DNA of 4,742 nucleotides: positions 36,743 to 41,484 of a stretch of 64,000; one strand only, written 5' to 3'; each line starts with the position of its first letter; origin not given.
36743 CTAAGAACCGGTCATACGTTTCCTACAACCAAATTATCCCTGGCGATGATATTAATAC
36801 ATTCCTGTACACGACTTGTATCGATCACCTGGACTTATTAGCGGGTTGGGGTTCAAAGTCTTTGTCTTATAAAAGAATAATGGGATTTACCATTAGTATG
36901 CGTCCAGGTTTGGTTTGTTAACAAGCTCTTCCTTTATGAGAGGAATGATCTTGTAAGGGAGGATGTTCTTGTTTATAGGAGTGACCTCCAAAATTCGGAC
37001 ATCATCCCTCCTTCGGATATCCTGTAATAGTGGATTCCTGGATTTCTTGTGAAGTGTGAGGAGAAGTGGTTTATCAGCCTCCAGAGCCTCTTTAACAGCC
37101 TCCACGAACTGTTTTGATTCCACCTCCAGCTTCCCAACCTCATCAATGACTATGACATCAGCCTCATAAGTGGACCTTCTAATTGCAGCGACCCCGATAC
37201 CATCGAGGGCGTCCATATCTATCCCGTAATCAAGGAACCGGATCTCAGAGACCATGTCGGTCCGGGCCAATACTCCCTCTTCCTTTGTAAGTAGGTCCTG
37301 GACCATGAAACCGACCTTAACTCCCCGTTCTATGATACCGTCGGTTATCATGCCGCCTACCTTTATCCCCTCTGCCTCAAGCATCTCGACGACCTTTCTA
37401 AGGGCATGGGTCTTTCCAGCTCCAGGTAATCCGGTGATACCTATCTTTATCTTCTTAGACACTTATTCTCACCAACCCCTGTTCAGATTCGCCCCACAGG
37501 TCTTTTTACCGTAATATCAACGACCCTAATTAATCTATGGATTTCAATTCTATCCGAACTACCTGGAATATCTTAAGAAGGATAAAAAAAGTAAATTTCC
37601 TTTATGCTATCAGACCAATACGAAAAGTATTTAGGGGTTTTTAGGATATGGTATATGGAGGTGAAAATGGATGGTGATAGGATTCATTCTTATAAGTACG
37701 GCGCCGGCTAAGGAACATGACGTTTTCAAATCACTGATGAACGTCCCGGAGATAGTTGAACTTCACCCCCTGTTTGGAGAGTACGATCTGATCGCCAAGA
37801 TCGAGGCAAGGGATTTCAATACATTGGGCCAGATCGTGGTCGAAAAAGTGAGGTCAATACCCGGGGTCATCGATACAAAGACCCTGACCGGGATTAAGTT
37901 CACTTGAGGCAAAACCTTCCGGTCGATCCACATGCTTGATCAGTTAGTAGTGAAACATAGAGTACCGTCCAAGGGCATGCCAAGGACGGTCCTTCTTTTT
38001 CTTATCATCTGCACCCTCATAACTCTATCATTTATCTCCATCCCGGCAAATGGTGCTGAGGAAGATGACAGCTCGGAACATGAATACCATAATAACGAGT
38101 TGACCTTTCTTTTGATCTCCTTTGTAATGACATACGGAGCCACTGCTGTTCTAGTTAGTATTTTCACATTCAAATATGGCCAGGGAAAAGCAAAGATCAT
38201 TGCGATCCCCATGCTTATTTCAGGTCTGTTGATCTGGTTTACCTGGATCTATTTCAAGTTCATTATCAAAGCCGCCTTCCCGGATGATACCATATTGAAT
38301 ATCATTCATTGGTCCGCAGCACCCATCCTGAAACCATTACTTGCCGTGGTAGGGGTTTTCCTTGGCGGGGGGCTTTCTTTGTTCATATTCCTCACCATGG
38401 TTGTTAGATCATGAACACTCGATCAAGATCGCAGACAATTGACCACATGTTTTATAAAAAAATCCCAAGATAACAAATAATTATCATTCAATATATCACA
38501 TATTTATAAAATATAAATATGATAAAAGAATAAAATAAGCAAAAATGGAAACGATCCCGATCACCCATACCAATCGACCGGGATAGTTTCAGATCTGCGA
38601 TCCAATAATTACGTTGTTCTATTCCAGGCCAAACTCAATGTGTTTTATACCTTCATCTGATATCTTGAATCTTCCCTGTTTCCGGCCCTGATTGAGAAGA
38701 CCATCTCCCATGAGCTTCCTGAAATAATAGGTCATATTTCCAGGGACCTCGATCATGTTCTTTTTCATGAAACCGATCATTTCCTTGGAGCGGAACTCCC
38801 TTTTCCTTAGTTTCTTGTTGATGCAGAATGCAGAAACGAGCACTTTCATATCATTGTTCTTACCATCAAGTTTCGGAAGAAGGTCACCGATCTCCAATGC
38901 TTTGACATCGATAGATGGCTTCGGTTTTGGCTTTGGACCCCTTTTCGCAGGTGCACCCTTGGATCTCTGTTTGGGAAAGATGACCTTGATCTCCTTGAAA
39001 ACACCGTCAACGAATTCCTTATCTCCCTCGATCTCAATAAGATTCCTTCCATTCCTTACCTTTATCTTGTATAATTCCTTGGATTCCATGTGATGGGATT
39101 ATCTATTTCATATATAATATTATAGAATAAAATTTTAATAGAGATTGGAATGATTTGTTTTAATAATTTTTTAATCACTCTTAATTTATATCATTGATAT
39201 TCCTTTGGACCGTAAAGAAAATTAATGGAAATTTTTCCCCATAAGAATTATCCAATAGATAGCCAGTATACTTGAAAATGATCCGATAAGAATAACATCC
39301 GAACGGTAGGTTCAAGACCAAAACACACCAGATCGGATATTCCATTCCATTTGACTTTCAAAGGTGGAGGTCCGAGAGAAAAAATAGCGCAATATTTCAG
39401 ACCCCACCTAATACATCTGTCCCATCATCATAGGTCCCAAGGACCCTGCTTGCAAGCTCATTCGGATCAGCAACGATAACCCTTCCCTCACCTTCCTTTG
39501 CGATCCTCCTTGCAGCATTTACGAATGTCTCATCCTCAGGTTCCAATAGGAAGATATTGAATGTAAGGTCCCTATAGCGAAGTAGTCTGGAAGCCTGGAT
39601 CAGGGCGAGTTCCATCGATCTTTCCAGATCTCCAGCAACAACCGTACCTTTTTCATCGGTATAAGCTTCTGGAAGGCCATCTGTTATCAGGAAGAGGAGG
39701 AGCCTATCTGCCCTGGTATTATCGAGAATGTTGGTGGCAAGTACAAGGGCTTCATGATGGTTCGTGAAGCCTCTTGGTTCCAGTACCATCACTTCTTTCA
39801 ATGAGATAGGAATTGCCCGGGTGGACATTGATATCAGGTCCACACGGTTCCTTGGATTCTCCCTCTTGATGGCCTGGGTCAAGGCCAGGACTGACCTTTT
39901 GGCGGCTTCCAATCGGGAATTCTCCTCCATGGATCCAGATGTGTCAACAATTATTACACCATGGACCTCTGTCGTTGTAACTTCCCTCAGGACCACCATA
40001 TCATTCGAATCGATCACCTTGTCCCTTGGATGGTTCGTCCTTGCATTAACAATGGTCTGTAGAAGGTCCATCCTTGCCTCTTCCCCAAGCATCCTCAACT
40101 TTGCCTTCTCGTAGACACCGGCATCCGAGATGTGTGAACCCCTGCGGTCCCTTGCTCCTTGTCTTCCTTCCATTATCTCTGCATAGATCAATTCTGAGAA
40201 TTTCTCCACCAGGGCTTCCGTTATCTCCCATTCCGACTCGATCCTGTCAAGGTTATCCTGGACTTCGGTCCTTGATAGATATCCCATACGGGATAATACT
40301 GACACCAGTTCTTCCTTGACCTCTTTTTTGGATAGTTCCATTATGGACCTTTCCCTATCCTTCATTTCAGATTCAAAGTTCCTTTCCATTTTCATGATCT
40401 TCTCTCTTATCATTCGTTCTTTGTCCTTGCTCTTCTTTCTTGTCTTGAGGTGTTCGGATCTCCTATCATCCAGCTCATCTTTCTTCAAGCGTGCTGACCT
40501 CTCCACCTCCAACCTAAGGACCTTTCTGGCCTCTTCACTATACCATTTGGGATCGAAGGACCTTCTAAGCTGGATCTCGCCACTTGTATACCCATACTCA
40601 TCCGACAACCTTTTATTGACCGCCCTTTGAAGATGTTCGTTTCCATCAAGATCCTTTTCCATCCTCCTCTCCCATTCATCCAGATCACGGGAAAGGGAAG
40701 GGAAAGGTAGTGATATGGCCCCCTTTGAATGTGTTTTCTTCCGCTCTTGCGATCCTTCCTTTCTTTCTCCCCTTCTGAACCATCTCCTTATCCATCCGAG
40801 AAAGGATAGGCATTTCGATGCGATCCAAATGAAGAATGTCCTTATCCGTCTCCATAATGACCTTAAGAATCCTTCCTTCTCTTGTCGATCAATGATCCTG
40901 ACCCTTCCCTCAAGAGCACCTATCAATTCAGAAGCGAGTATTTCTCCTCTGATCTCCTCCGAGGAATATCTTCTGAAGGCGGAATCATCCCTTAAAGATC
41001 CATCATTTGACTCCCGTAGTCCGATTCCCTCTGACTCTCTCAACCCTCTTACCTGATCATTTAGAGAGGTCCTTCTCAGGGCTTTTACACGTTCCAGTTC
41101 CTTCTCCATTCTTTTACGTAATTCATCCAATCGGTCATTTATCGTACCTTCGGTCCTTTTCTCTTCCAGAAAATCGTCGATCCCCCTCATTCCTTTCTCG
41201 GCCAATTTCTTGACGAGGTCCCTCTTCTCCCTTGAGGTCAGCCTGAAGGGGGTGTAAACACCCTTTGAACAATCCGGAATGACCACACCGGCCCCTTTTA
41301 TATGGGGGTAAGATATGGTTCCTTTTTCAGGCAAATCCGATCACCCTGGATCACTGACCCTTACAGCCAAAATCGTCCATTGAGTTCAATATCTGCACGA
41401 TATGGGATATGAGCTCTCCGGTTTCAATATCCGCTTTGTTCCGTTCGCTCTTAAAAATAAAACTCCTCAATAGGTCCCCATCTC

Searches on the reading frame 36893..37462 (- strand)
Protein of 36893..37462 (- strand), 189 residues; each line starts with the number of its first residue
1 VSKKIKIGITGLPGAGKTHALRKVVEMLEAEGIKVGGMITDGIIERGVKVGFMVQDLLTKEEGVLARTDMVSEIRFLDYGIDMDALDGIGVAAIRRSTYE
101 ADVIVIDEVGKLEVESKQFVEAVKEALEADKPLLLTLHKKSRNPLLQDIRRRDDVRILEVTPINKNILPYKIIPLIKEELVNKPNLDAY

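Call 20: search_protein_families(library=pfam, proteins=[window:36893-37462:-], max_evalue=0.001)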
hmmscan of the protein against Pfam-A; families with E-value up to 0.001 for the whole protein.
window:36893-37462:- (189 aa): 7 families
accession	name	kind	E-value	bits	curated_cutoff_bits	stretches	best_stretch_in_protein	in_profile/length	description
PF03266.21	NTPase_1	-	8.1e-51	172.6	23.9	1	6-172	1-167/168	NTPase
PF10649.15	DUF2478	-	5.3e-08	33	22.3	1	17-140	12-133/159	Protein of unknown function (DUF2478)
PF13604.12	AAA_30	-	2.4e-06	27.8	27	1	8-129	22-115/191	AAA domain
PF13238.12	AAA_18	-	4.2e-05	24.4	29.4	1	7-111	1-82/128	AAA domain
PF13401.12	AAA_22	-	0.00011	23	27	0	9-31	10-32/130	AAA domain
PF13245.12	AAA_19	-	0.00011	22.8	25.1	0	7-125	14-116/134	AAA domain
PF03308.22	MeaB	-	0.00042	19.9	23.1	1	5-38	34-67/273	Methylmalonyl Co-A mutase-associated GTPase MeaB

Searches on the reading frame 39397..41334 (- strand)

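Call 20: search_protein_families(library=pfam, proteins=[window:39397-41334:-], max_evalue=0.001)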
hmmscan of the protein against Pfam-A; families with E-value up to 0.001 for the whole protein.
window:39397-41334:- (645 aa): 1 family
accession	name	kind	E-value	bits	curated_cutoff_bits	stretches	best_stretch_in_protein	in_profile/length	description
PF13519.12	VWA_2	-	1.9e-09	38.5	27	1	460-553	2-106/107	von Willebrand factor type A domain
